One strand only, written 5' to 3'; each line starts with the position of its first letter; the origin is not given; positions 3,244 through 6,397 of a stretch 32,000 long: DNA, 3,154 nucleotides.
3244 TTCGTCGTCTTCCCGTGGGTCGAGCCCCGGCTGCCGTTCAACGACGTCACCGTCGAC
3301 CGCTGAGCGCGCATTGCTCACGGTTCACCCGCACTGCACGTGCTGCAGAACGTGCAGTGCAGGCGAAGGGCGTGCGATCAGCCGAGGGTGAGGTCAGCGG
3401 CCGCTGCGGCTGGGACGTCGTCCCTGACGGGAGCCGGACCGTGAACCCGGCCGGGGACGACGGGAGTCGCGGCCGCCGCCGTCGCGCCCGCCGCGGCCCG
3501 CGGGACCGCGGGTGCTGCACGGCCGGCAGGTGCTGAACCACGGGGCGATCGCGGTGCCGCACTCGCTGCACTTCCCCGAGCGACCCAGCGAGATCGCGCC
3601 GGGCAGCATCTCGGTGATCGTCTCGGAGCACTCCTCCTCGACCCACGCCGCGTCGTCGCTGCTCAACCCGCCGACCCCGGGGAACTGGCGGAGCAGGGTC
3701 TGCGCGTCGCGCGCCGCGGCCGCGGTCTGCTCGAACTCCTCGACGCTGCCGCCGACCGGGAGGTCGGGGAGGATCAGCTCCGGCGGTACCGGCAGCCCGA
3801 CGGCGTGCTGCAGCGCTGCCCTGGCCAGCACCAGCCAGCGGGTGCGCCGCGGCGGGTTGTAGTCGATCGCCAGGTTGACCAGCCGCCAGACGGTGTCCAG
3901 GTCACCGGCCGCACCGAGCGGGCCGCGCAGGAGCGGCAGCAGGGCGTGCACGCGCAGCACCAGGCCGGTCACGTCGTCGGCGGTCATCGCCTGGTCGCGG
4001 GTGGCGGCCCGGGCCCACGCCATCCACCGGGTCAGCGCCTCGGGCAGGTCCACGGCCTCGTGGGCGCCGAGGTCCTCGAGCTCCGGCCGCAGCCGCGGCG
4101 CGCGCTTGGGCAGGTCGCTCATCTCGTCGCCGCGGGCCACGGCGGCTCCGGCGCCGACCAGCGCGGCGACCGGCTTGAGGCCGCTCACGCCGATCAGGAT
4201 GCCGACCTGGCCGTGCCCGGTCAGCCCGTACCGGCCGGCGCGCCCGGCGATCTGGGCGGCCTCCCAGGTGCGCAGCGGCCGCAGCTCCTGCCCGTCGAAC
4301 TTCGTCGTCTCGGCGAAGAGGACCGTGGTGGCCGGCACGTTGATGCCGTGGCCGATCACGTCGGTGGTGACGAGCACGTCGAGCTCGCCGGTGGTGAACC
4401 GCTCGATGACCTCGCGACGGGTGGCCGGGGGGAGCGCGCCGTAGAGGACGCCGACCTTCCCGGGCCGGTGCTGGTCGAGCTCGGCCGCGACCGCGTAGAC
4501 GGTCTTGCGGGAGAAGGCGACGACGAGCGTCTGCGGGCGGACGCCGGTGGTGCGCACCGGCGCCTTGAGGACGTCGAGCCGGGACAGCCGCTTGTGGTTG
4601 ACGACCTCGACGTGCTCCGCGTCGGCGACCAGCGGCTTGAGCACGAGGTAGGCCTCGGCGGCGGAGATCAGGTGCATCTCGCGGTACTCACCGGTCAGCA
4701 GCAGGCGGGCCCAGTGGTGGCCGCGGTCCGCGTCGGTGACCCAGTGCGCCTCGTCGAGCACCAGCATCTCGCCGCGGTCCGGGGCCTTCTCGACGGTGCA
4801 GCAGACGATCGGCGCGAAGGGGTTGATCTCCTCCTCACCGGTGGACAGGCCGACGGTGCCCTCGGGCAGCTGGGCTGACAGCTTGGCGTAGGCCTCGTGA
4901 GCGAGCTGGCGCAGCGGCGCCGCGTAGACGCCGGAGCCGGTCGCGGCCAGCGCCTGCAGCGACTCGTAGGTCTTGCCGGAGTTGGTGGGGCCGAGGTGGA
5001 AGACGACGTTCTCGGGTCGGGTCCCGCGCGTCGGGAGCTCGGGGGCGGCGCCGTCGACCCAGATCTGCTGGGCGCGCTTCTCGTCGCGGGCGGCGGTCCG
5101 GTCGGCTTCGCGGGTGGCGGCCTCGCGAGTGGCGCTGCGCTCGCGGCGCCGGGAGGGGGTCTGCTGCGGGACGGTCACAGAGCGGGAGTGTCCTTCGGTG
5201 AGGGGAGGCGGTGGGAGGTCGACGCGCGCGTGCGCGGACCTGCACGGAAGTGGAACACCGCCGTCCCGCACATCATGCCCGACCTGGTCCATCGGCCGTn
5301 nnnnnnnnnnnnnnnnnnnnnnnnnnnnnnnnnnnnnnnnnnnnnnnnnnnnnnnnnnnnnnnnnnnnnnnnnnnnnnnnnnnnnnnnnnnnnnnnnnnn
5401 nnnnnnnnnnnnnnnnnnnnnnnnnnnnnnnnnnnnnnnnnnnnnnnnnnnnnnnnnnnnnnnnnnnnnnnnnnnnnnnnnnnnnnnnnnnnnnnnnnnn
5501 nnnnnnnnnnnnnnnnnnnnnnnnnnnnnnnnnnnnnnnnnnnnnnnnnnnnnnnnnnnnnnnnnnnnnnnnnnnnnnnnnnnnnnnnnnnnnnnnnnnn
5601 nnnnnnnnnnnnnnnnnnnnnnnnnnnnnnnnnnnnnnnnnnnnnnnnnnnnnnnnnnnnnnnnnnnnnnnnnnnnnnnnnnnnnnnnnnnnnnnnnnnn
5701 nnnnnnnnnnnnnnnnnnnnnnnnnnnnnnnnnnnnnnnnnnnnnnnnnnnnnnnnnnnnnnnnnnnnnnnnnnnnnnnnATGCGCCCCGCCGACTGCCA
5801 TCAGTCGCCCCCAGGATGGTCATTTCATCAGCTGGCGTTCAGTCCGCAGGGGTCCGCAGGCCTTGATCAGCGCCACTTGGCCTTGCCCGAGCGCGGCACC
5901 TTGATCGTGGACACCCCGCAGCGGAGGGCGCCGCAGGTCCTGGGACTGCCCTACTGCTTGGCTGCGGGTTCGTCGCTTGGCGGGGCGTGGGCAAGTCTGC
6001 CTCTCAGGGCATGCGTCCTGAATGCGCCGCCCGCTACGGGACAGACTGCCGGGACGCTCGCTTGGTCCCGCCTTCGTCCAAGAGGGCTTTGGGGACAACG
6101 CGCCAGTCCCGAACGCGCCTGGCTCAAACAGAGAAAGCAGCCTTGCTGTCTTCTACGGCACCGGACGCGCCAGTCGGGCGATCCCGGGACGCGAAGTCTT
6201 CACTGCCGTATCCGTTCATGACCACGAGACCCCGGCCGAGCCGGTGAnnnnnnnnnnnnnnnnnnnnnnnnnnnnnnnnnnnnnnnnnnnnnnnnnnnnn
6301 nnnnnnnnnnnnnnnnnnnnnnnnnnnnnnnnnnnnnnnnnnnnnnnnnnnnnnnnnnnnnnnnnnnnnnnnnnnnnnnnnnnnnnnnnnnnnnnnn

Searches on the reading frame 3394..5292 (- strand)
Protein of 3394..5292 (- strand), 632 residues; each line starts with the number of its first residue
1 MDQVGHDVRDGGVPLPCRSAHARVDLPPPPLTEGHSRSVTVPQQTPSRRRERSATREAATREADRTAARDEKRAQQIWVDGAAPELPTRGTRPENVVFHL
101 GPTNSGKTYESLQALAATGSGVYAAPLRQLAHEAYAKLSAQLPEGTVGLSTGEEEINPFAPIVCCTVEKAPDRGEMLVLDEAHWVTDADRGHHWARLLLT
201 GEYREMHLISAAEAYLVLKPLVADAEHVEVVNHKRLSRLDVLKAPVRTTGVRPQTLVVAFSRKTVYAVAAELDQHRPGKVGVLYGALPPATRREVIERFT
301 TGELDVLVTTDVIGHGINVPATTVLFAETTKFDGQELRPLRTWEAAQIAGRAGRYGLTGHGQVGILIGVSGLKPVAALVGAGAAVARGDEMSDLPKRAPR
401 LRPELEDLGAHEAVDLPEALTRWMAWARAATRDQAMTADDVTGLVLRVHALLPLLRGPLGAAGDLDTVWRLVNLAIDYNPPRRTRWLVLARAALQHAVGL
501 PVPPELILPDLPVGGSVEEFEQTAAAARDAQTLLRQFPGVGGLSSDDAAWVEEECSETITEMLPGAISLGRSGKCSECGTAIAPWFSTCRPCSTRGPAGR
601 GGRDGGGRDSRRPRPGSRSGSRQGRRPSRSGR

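Call 24: find_related_loci(query=window:3394-5292:-, collection=genome_contigs, flank=10000)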
Query window:3394-5292:- (632 aa) in genome_contigs; peptide patterns used: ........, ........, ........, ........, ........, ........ (x = any residue, [..] = any of these).
442 stretches matched a pattern; 371 encode a relative of the query (tblastn E <= 1e-3); the best 80 are kept; 79 distinct loci.
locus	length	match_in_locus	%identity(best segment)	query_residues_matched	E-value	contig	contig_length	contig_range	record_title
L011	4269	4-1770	96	44-632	0e+0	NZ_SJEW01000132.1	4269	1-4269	Modestobacter altitudinis strain 1G4 sequence_132a, whole genome shotgun sequence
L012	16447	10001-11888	94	4-632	0e+0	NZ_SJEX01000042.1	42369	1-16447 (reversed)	Modestobacter excelsi strain 1G6 sequence_42, whole genome shotgun sequence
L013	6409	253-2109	90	6-623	0e+0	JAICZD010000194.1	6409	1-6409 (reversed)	MAG: Modestobacter sp. isolate LS_ISSM_2_bin.76 k141_4902970_length_6409_cov_12.0000, whole genome shotgun sequence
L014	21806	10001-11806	91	31-632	0e+0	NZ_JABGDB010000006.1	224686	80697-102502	Modestobacter versicolor strain CPCC 205246 XZ271 Scaffold6_1, whole genome shotgun sequence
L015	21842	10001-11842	86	28-632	0e+0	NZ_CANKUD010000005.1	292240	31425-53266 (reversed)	Uncultured Modestobacter sp. isolate 2B2-61.fasta NODE_5, whole genome shotgun sequence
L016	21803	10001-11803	86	31-628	0e+0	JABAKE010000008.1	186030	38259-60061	Modestobacter lapidis strain DSM 100206 Scaffold8_1, whole genome shotgun sequence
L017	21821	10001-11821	86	32-632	0e+0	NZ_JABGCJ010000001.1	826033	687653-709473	Modestobacter italicus strain CPCC 205242 Scaffold1_1, whole genome shotgun sequence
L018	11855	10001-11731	87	32-613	0e+0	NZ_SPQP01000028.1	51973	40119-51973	Blastococcus sp. TF02A-35 NODE_28_length_51973_cov_380.678355, whole genome shotgun sequence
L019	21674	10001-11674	89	47-604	0e+0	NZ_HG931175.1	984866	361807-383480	Candidatus Blastococcus massiliensis AP3, whole genome shotgun sequence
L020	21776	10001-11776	85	27-622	0e+0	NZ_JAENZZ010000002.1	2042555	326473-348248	Blastococcus sp. TML/M2B tmlm2b000002, whole genome shotgun sequence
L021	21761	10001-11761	86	27-618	0e+0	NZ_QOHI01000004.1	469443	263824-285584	Blastococcus sp. TBT05-19 NODE_4_length_469443_cov_458.569128, whole genome shotgun sequence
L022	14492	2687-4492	84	33-632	0e+0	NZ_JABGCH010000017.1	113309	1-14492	Modestobacter marinus strain CPCC 205245 Scaffold16_1, whole genome shotgun sequence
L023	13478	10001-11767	84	32-625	0e+0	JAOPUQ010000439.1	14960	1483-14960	MAG: Modestobacter sp. isolate RYN_126 scaffold_133202, whole genome shotgun sequence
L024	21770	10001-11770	84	32-625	0e+0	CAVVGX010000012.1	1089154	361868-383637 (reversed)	MAG: uncultured Actinomycetota bacterium isolate MFD01721.bin.1.226 genome assembly, contig: contig_9644, whole genome s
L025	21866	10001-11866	80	18-631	0e+0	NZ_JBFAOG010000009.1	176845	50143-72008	Modestobacter sp. NPDC049651 NPDC049651_31_B6.ctg-0009, whole genome shotgun sequence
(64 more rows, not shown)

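Call 67: search_protein_families(library=pfam, proteins=[window:3394-5292:-], max_evalue=0.001)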
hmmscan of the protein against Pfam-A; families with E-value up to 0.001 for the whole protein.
window:3394-5292:- (632 aa): 3 families
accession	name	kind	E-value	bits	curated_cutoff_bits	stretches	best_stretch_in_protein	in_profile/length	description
PF22527.2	DEXQc_Suv3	-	3.1e-31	108.4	27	1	95-229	14-150/154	DEXQ-box helicase domain of Suv3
PF00271.37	Helicase_C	-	3.9e-14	53.3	23.5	1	252-356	15-110/110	Helicase conserved C-terminal domain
PF00270.35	DEAD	-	1.2e-05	25.5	26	1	97-211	17-158/167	DEAD/DEAH box helicase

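Call 92: search_protein_families(library=pfam, proteins=[L012:2852-3793:-, L012:3790-4497:-, L012:4200-5165:+, L012:5264-6031:+, L012:5983-6573:-, L012:6667-7173:-, L012:6811-7419:+, L012:7739-8470:-, L012:8529-9248:-, L012:2678-3535:+], max_evalue=0.001)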
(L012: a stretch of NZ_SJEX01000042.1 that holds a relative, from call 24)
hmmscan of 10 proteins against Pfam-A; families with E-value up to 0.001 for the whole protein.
L012:2852-3793:- (313 aa): 0 families

L012:3790-4497:- (235 aa): 0 families

L012:4200-5165:+ (321 aa): 0 families

L012:5264-6031:+ (255 aa): 0 families

L012:5983-6573:- (196 aa): 0 families

L012:6667-7173:- (168 aa): 0 families

L012:6811-7419:+ (202 aa): 0 families

L012:7739-8470:- (243 aa): 2 families
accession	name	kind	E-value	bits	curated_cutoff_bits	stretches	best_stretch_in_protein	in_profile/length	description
PF11716.13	MDMPI_N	-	9e-15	56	24.2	1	63-185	2-139/140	Mycothiol maleylpyruvate isomerase N-terminal domain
PF12867.12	DinB_2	-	0.00012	23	24.8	1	61-167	1-110/128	DinB superfamily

L012:8529-9248:- (239 aa): 1 family
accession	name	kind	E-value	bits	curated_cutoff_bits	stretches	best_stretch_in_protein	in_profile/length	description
PF11578.13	DUF3237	-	4.9e-39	133.9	24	1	91-233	7-149/149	Protein of unknown function (DUF3237)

L012:2678-3535:+ (285 aa): 0 families

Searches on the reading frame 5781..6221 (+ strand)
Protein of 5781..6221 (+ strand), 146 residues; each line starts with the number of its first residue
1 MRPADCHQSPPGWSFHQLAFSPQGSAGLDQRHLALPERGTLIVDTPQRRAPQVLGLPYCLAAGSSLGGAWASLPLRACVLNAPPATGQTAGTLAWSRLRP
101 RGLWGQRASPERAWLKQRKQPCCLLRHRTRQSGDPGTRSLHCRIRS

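Call 55: search_protein_families(library=pfam, proteins=[window:5781-6221:+], max_evalue=1)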
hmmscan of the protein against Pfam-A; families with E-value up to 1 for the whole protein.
window:5781-6221:+ (146 aa): 0 families

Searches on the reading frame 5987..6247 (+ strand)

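Call 55: search_protein_families(library=pfam, proteins=[window:5987-6247:+], max_evalue=1)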
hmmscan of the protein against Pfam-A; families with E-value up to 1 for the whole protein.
window:5987-6247:+ (86 aa): 1 family
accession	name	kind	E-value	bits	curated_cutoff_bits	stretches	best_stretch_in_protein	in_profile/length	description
PF14948.11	RESP18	-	0.19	12.4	25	1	31-66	66-101/103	RESP18 domain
